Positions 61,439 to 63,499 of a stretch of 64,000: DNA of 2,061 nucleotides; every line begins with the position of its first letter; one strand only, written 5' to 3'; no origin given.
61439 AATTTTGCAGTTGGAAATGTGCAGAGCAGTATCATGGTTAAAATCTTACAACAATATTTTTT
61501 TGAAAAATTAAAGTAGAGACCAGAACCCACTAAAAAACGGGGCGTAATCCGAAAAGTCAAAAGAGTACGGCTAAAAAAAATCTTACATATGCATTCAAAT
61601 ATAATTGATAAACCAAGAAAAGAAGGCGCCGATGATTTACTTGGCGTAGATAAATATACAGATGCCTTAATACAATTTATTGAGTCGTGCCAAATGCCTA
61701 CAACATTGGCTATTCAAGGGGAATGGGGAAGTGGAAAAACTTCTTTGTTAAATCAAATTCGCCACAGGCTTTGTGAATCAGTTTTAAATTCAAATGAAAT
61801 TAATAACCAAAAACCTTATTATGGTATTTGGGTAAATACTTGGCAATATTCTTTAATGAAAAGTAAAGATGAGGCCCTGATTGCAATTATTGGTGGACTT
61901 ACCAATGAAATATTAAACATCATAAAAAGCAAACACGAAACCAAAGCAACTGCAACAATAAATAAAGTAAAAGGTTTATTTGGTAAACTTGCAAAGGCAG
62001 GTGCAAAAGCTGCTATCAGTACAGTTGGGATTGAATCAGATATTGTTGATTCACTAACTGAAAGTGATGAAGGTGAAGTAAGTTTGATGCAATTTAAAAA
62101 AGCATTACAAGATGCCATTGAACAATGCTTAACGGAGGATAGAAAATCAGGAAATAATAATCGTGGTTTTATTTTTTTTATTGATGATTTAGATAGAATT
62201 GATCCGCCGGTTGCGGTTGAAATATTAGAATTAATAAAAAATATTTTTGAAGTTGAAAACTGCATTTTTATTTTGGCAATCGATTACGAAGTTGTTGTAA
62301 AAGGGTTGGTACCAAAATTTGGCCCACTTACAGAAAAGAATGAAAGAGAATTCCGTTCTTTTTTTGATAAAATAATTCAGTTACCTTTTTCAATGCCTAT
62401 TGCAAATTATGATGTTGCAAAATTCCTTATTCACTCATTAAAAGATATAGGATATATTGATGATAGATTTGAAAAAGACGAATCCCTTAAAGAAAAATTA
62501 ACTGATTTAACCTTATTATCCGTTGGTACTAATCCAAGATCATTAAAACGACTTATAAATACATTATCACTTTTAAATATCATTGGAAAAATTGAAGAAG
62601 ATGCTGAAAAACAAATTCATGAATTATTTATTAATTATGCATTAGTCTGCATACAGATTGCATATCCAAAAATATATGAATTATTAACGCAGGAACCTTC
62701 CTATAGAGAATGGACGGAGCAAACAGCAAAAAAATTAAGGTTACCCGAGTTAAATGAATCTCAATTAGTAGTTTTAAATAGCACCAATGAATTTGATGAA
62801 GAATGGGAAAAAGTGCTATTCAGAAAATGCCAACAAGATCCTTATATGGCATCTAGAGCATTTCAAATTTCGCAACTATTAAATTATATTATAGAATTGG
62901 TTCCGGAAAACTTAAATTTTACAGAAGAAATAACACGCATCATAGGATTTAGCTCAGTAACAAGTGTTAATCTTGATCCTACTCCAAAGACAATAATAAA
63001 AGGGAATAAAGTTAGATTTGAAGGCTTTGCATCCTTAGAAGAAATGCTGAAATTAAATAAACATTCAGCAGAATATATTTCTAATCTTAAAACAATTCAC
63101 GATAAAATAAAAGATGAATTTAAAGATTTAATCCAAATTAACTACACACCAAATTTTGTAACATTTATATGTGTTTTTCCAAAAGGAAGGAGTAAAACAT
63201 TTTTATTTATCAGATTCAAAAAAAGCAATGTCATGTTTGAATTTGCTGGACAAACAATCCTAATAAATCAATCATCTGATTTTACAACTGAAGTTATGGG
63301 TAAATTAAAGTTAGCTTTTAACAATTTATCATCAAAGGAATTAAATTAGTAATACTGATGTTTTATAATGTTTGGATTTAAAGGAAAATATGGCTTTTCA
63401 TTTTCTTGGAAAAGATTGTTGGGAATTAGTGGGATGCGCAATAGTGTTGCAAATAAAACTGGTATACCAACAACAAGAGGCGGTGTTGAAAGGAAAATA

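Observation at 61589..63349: KAP-family P-loop NTPase with intact Walker A/B as putative effector or sensor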

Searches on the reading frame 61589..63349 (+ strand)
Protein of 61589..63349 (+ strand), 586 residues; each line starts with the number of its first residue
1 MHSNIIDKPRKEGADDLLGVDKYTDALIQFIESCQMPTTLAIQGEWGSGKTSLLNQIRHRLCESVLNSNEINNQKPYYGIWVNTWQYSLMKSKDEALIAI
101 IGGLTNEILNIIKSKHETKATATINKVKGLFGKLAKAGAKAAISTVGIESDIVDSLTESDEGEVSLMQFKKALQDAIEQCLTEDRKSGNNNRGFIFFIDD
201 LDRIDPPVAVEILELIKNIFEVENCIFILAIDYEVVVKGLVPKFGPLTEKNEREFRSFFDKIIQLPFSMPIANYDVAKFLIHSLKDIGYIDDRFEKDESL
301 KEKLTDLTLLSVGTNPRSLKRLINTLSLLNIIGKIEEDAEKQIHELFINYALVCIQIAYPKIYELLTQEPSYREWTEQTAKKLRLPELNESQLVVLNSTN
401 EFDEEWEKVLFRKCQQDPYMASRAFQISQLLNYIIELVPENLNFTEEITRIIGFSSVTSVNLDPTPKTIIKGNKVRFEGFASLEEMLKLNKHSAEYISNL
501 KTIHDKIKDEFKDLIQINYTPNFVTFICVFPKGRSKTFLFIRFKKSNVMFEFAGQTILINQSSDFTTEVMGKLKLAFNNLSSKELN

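Call 3: search_protein_families(library=pfam, proteins=[window:61589-63349:+], max_evalue=0.1)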
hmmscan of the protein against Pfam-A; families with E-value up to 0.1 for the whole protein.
window:61589-63349:+ (586 aa): 8 families
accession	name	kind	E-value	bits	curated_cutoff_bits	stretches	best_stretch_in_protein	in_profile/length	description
PF07693.20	KAP_NTPase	-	2.8e-38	132.3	20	1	21-329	2-289/293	KAP family P-loop domain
PF13191.12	AAA_16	-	1.3e-07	32.7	32.6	1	25-207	10-147/167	AAA ATPase domain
PF07728.20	AAA_5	-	0.0021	18.5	22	0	42-65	4-27/139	AAA domain (dynein-related subfamily)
PF13401.12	AAA_22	-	0.0054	17.5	27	1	40-232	8-123/130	AAA domain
PF25199.1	nSTAND_NTPase5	-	0.0085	16.4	34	0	25-62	26-66/145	Novel STAND NTPase 5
PF05729.18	NACHT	-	0.009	16.3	26.7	1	39-68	2-31/167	NACHT domain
PF12775.13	AAA_7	-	0.016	15.1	25.8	0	170-223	75-133/181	P-loop containing dynein motor region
PF24883.2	NPHP3_N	-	0.079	13.6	24.8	0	34-63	19-48/164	Nephrocystin 3, N-terminal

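Call 4: search_protein_families(library=padloc, proteins=[window:61589-63349:+], max_evalue=0.1)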
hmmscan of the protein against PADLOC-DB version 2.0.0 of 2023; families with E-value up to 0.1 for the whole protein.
window:61589-63349:+ (586 aa): 8 families
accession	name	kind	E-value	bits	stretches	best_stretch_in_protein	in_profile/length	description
PDLC04959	PDC-S20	-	2.1e-32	111.3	1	14-391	17-382/464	-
PDLC02361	PifA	-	7.4e-31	105.5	1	5-328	6-315/720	PifA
PDLC04958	PDC-S20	-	2.7e-24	84.3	1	16-416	4-391/458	-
PDLC04957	PDC-S20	-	3.1e-22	77.7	1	16-358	6-338/446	-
PDLC02209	QatA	-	2.1e-18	64.3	2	194-271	204-283/646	-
PDLC02210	QatA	-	2.6e-15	54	2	12-169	6-157/593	-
PDLC04956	PDC-S20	-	3.7e-15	54.3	1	38-369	34-359/450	-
PDLC04140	mad8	-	0.0016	16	1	29-64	19-54/314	mads_8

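Call 6: search_protein_families(library=ncbifam, proteins=[window:61589-63349:+], max_evalue=0.1)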
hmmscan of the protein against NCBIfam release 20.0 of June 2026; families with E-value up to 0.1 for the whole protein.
window:61589-63349:+ (586 aa): 5 families
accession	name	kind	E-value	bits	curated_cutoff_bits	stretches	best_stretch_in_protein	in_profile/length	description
NF041923.1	QatA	equivalog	1.2e-21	77.1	600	2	11-161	6-146/628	Qat anti-phage system ATPase QatA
TIGR03608.1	L_ocin_972_ABC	subfamily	0.021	14.3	254.85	0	38-58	25-45/206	putative bacteriocin export ABC transporter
NF009067.0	PRK12402.1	equivalog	0.031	13.2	317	1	8-66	8-65/340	replication factor C small subunit 2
TIGR00150.1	T6A_YjeE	equivalog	0.054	13.4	60.1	0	29-62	14-47/135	tRNA (adenosine(37)-N6)-threonylcarbamoyltransferase complex ATPase subunit type 1 TsaE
TIGR02323.1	CP_lyasePhnK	equivalog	0.073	12.5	302.85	0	38-64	28-54/239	phosphonate C-P lyase system protein PhnK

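Call 7: search_protein_families(library=phrogs, proteins=[window:61589-63349:+], max_evalue=0.1)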
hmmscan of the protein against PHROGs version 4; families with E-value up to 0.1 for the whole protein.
window:61589-63349:+ (586 aa): 5 families
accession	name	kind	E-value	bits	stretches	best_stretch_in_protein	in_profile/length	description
phrog_8614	-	unknown function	3.8e-27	96.5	2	150-455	166-463/489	-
phrog_3328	-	unknown function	0.021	15.1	1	48-111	73-135/242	-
phrog_8470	-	unknown function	0.037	13.8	1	331-505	161-325/567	-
phrog_6891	-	other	0.038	14.6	1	39-63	44-68/310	ATPase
phrog_761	-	other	0.055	14.1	0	32-73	14-55/362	thymidylate kinase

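Call 9: find_homologous_proteins(query=window:61589-63349:+)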
Query window:61589-63349:+ (586 aa): 4912 proteins with E <= 0.001 among 8000 candidates; the best 120 are listed.
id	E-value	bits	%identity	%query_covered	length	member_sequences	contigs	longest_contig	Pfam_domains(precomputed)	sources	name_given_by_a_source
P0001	0.0e+0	1286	99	100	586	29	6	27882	PF07693.21,PF13191.13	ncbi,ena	-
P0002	0.0e+0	1112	84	100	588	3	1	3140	PF07693.21,PF13191.13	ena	-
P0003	0.0e+0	1089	82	99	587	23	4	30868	PF07693.21,PF13191.13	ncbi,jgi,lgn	jgi:predicted KAP-like P-loop ATPase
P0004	0.0e+0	1075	82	100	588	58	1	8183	PF07693.21,PF13191.13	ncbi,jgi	jgi:hypothetical protein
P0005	0.0e+0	1070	81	100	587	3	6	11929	PF07693.21,PF13191.13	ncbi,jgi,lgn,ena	jgi:hypothetical protein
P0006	0.0e+0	1067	81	99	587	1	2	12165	PF07693.21,PF13191.13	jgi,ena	jgi:hypothetical protein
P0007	0.0e+0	1066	81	99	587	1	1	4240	PF07693.21,PF13191.13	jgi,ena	jgi:hypothetical protein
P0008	0.0e+0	1066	81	100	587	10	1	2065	PF07693.21,PF13191.13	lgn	-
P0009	0.0e+0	1065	82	100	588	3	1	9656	PF07693.21,PF13191.13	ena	-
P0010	0.0e+0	1062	81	99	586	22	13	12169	PF07693.21,PF13191.13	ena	-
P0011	0.0e+0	1061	81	99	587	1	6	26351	PF07693.21,PF13191.13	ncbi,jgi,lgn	jgi:hypothetical protein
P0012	0.0e+0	1053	80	100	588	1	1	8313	PF07693.21,PF13191.13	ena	-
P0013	0.0e+0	1051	79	99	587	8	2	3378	PF07693.21,PF13191.13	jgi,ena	jgi:GTPase SAR1 family protein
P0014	0.0e+0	1042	79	99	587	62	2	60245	PF07693.21,PF13191.13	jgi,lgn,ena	jgi:hypothetical protein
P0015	0.0e+0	1039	79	99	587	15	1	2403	PF07693.21,PF13191.13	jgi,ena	jgi:hypothetical protein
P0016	0.0e+0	1038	79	99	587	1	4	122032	PF07693.21,PF13191.13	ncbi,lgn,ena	-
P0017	0.0e+0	1038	78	99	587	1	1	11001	PF07693.21,PF13191.13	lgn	-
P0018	0.0e+0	1035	79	99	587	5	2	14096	PF07693.21,PF13191.13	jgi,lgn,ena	jgi:hypothetical protein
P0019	0.0e+0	1034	79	99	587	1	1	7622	PF07693.21,PF13191.13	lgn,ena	-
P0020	0.0e+0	1030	78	100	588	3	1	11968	PF07693.21,PF13191.13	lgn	-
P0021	0.0e+0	1029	78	100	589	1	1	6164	PF07693.21,PF13191.13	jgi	jgi:hypothetical protein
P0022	0.0e+0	1028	78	100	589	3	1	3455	PF07693.21,PF13191.13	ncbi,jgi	jgi:hypothetical protein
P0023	0.0e+0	1028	77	100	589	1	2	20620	PF07693.21,PF13191.13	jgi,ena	jgi:hypothetical protein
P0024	0.0e+0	1028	77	100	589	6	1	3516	PF07693.21,PF13191.13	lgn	-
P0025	0.0e+0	1021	78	99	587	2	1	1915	PF07693.21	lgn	-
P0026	0.0e+0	1021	77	99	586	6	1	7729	PF07693.21,PF13191.13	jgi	jgi:hypothetical protein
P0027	0.0e+0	1018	77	100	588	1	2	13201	PF07693.21,PF13191.13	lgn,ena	-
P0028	0.0e+0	1017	78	100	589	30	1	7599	PF07693.21,PF13191.13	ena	-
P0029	5.5e-298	1007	77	99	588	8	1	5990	PF07693.21,PF13191.13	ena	-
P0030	2.7e-296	1002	75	100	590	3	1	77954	PF07693.21,PF13191.13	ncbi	-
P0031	6.6e-295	997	74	99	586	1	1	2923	PF07693.21,PF13191.13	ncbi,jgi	jgi:hypothetical protein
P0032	9.4e-293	990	81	94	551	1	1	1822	PF07693.21,PF13191.13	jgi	jgi:GTPase SAR1 family protein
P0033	2.9e-290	982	74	99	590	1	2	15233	PF07693.21,PF13191.13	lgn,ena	-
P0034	7.7e-270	914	77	90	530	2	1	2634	PF07693.21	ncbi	ncbi:MAG: P-loop NTPase fold protein, partial [Bacteroidota bacterium]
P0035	1.3e-258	877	66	100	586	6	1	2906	PF07693.21,PF13191.13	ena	-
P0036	2.8e-258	876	66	100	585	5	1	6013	PF07693.21,PF13191.13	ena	-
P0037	4.9e-258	875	66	99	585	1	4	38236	PF07693.21,PF13191.13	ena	-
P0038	5.4e-258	875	65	99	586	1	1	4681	PF07693.21,PF13191.13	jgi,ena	-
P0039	7.7e-258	875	66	99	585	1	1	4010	PF07693.21,PF13191.13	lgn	-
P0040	1.1e-257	874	66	99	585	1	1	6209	PF07693.21,PF13191.13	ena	-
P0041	1.1e-257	874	66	99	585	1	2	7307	PF07693.21,PF13191.13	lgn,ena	-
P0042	1.3e-257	874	66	99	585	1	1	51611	PF07693.21,PF13191.13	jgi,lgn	jgi:hypothetical protein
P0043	1.5e-257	874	66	99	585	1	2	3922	PF07693.21,PF13191.13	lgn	-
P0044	1.6e-257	874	66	99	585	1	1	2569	PF07693.21,PF13191.13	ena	-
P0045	1.9e-257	873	66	99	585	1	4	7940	PF07693.21,PF13191.13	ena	-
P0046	2.5e-257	873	66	99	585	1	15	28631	PF07693.21,PF13191.13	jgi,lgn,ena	jgi:hypothetical protein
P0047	2.7e-257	873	66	99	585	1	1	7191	PF07693.21,PF13191.13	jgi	jgi:hypothetical protein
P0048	2.8e-257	873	66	99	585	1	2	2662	PF07693.21,PF13191.13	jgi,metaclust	metaclust:\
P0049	3.1e-257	873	65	100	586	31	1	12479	PF07693.21,PF13191.13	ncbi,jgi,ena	jgi:hypothetical protein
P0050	3.3e-257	873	66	99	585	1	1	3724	PF07693.21,PF13191.13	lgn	-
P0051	4.6e-257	872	66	99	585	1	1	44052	PF07693.21,PF13191.13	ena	-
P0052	6.0e-257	872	66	99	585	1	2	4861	PF07693.21,PF13191.13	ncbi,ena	-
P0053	6.1e-257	872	66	99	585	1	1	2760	PF07693.21,PF13191.13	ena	-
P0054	7.2e-257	871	66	99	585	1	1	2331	PF07693.21,PF13191.13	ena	-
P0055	7.3e-257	871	66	99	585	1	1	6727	PF07693.21,PF13191.13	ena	-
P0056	8.1e-257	871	66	99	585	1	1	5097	PF07693.21,PF13191.13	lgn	-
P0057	8.3e-257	871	66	99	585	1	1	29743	PF07693.21,PF13191.13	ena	-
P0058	8.5e-257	871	66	99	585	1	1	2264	PF07693.21,PF13191.13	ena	-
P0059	8.8e-257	871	66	99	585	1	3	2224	PF07693.21,PF13191.13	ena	-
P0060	8.8e-257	871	66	99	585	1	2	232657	PF07693.21,PF13191.13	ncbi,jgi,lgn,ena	jgi:hypothetical protein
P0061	9.0e-257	871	66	99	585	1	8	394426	PF07693.21,PF13191.13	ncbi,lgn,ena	-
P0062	9.1e-257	871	66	99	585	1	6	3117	PF07693.21,PF13191.13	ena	-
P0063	9.8e-257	871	66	99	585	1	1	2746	PF07693.21,PF13191.13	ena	-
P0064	9.9e-257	871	66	99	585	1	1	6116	PF07693.21,PF13191.13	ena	-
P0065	1.2e-256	871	65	99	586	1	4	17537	PF07693.21,PF13191.13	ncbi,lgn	-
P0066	1.2e-256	871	66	99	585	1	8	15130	PF07693.21,PF13191.13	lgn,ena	-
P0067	1.7e-256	870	66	99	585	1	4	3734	PF07693.21,PF13191.13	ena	-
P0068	1.7e-256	870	66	99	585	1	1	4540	PF07693.21,PF13191.13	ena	-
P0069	1.9e-256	870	66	99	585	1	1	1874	PF07693.21,PF13191.13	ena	-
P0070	2.3e-256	870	66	99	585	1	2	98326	PF07693.21,PF13191.13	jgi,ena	-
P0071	2.7e-256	870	66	99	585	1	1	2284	PF07693.21,PF13191.13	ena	-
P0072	2.8e-256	870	66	99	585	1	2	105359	PF07693.21,PF13191.13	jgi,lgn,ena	jgi:hypothetical protein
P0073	2.9e-256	869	66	99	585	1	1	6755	PF07693.21,PF13191.13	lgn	-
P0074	3.4e-256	869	66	99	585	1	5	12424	PF07693.21,PF13191.13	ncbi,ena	-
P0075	4.4e-256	869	66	100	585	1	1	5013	PF07693.21,PF13191.13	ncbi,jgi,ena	jgi:hypothetical protein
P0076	4.5e-256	869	66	99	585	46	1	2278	PF07693.21,PF13191.13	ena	-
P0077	4.8e-256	869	65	99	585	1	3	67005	PF07693.21,PF13191.13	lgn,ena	-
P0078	5.6e-256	869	66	99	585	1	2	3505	PF07693.21,PF13191.13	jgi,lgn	jgi:hypothetical protein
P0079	5.9e-256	868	66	99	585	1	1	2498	PF07693.21,PF13191.13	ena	-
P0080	6.0e-256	868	66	100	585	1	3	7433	PF07693.21,PF13191.13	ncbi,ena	-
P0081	6.4e-256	868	66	99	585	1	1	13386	PF07693.21,PF13191.13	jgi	jgi:hypothetical protein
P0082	7.4e-256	868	66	99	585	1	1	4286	PF07693.21,PF13191.13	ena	-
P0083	7.5e-256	868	66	100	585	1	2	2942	PF07693.21,PF13191.13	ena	-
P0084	8.1e-256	868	66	99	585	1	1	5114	PF07693.21,PF13191.13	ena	-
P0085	8.5e-256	868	66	99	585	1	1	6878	PF07693.21,PF13191.13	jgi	jgi:hypothetical protein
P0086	8.6e-256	868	66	99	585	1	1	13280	PF07693.21,PF13191.13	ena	-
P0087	9.8e-256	868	65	100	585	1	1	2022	PF07693.21,PF13191.13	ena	-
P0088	1.0e-255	868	66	99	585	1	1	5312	PF07693.21,PF13191.13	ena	-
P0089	1.1e-255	868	65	100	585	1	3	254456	PF07693.21,PF13191.13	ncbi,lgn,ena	-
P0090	1.2e-255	867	65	99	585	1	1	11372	PF07693.21,PF13191.13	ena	-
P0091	1.2e-255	867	65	100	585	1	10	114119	PF07693.21,PF13191.13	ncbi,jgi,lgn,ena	jgi:hypothetical protein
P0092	1.3e-255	867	66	100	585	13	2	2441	PF07693.21,PF13191.13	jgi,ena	jgi:predicted KAP-like P-loop ATPase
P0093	1.9e-255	867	64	100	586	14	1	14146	PF07693.21,PF13191.13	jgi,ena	jgi:hypothetical protein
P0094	1.9e-255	867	67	100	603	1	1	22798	PF07693.21,PF13191.13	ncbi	-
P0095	2.0e-255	867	65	99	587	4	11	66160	PF07693.21,PF13191.13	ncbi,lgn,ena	-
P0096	2.2e-255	867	65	99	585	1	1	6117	PF07693.21,PF13191.13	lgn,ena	-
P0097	2.2e-255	867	66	99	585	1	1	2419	PF07693.21,PF13191.13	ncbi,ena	-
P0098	2.6e-255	866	66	99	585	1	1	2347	PF07693.21,PF13191.13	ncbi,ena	-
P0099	2.9e-255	866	64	100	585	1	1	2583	PF07693.21,PF13191.13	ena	-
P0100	3.7e-255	866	66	99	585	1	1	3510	PF07693.21,PF13191.13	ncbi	-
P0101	5.4e-255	865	64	100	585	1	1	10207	PF07693.21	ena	-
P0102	5.7e-255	865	66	99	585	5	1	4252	PF07693.21,PF13191.13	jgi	-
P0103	6.7e-255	865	66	99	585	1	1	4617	PF07693.21,PF13191.13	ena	-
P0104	6.7e-255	865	66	99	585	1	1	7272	PF07693.21,PF13191.13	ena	-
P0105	1.1e-254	864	64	100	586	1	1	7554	PF07693.21,PF13191.13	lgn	-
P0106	1.1e-254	864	64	100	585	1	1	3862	PF07693.21,PF13191.13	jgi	-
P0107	1.2e-254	864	66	99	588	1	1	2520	PF07693.21,PF13191.13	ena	-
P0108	1.2e-254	864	64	100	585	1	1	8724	PF07693.21,PF13191.13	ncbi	-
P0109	1.4e-254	864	66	100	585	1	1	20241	PF07693.21,PF13191.13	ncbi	-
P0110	2.0e-254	863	65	100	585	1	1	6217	PF07693.21,PF13191.13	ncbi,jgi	jgi:hypothetical protein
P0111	3.5e-254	863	65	99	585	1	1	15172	PF07693.21,PF13191.13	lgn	-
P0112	7.6e-254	862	65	100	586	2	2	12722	PF07693.21,PF13191.13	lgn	-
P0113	7.8e-254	861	65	100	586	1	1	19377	PF07693.21,PF13191.13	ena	-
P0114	2.5e-253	860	64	100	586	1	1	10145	PF07693.21,PF13191.13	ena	-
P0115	3.9e-253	859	65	100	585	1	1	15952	PF07693.21,PF13191.13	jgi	-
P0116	4.7e-253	859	65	100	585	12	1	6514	PF07693.21,PF13191.13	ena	-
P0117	7.8e-253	858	64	100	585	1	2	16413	PF07693.21,PF13191.13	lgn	-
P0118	3.2e-252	856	65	100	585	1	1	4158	PF07693.21,PF13191.13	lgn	-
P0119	5.9e-252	855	65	99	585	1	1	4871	PF07693.21,PF13191.13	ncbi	-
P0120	1.6e-251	854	64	100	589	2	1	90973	PF07693.21,PF13191.13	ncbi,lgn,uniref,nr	ncbi:P-loop NTPase fold protein [Flavobacterium sp.]|uniref:KAP family P-loop NTPase fold protein n=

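Call 10: find_related_loci(query=window:61589-63349:+, collection=genome_contigs, flank=10000)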
Query window:61589-63349:+ (586 aa) in genome_contigs; peptide patterns used: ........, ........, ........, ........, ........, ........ (x = any residue, [..] = any of these).
120 stretches matched a pattern; 29 encode a relative of the query (tblastn E <= 1e-3); 27 distinct loci.
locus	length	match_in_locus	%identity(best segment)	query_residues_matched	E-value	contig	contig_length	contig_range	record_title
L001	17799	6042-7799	98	1-586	0e+0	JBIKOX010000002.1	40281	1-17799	MAG: Bacteroidia bacterium isolate ME2015-02-15_3300042450_group6_bin92 Rohwer_bin424_scaffold_226_c1, whole genome shot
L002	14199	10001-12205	82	3-584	0e+0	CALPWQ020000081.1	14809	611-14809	MAG: Chitinophaga pinensis isolate HRS-ES5-bin-58 genome assembly, contig: HRS-ES5-C1277, whole genome shotgun sequence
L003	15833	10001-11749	81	3-585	0e+0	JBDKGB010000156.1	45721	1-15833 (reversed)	MAG: Bacteroidota bacterium isolate farmington_2019_sw_WHONDRS-S19S_0053_B_bin.34 scaffold_1511520, whole genome shotgun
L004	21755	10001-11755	82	2-586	0e+0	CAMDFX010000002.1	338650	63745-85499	MAG: Chryseobacterium gleum isolate MiH-16apr19-367 genome assembly, contig: MiH-16apr19-C17, whole genome shotgun seque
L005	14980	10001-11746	81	3-584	0e+0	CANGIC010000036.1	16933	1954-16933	MAG: Flavobacteriales bacterium isolate Jr-28aug17-78 genome assembly, contig: Jr-28aug17-C4262, whole genome shotgun se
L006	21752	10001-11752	82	3-586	0e+0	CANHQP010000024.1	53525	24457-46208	MAG: Flavobacteriia bacterium isolate RE-26jul17-152 genome assembly, contig: RE-26jul17-C598, whole genome shotgun sequ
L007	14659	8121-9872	82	3-586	0e+0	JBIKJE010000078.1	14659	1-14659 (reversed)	MAG: Crocinitomicaceae bacterium isolate ME2014-06-19_3300042502_group5_bin101 Rohwer_bin664_scaffold_3441_c1, whole gen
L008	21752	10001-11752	81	3-586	0e+0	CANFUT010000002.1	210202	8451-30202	MAG: Flavobacteriia bacterium isolate Jr-16oct17-197 genome assembly, contig: Jr-16oct17-C90, whole genome shotgun seque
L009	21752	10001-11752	81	3-586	0e+0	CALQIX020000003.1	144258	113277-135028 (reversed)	MAG: Lishizhenia tianjinensis isolate HRSG-E13-bin-27 genome assembly, contig: HRSG-E13-C22, whole genome shotgun sequen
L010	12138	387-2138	80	3-586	0e+0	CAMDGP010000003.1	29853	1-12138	MAG: Chitinophaga pinensis isolate MoE-02may19-151 genome assembly, contig: MoE-02may19-C1747, whole genome shotgun sequ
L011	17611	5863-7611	79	3-585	0e+0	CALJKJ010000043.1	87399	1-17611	MAG TPA_asm: uncultured Flavobacteriales bacterium isolate SRR6231166_bin.24_CONCOCT_v1.1_MAG genome assembly, contig: E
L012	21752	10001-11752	75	3-586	0e+0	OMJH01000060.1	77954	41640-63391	Bacteroidetes bacterium isolate AM_1111 genome assembly, contig: k99_843756, whole genome shotgun sequence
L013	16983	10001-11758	99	1-586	0e+0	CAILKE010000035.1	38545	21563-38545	MAG: uncultured Bacteroidetes bacterium isolate Ja1_bin-1594 genome assembly, contig: bin-1594:35/79, whole genome shotg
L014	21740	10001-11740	66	2-582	0e+0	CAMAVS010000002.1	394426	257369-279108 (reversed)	MAG: Chitinophaga pinensis isolate ME-08apr19-307 genome assembly, contig: ME-08apr19-C5, whole genome shotgun sequence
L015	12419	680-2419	66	2-582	0e+0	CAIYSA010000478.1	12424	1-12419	MAG: uncultured Bacteroidetes bacterium isolate Kiruna_bin-07023 genome assembly, contig: bin-07023:478/529, whole genom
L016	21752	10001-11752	81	3-586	0e+0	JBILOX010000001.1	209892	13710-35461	MAG: Crocinitomicaceae bacterium isolate ME2017-12-01_3300044633_group7_bin123 Rohwer_bin790_scaffold_11_c1, whole genom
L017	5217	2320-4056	65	3-582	0e+0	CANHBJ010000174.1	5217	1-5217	MAG: Bacteroidetes bacterium isolate RE-16jun15-135 genome assembly, contig: RE-16jun15-C21814, whole genome shotgun seq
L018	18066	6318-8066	62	3-575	0e+0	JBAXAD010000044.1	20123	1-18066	MAG: Paludibacter sp. isolate ELA132 MAG132_44, whole genome shotgun sequence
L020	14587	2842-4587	64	3-584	0e+0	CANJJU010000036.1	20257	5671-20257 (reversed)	MAG: Chitinophagaceae bacterium isolate RH-23may17-1293 genome assembly, contig: RH-23may17-C19499, whole genome shotgun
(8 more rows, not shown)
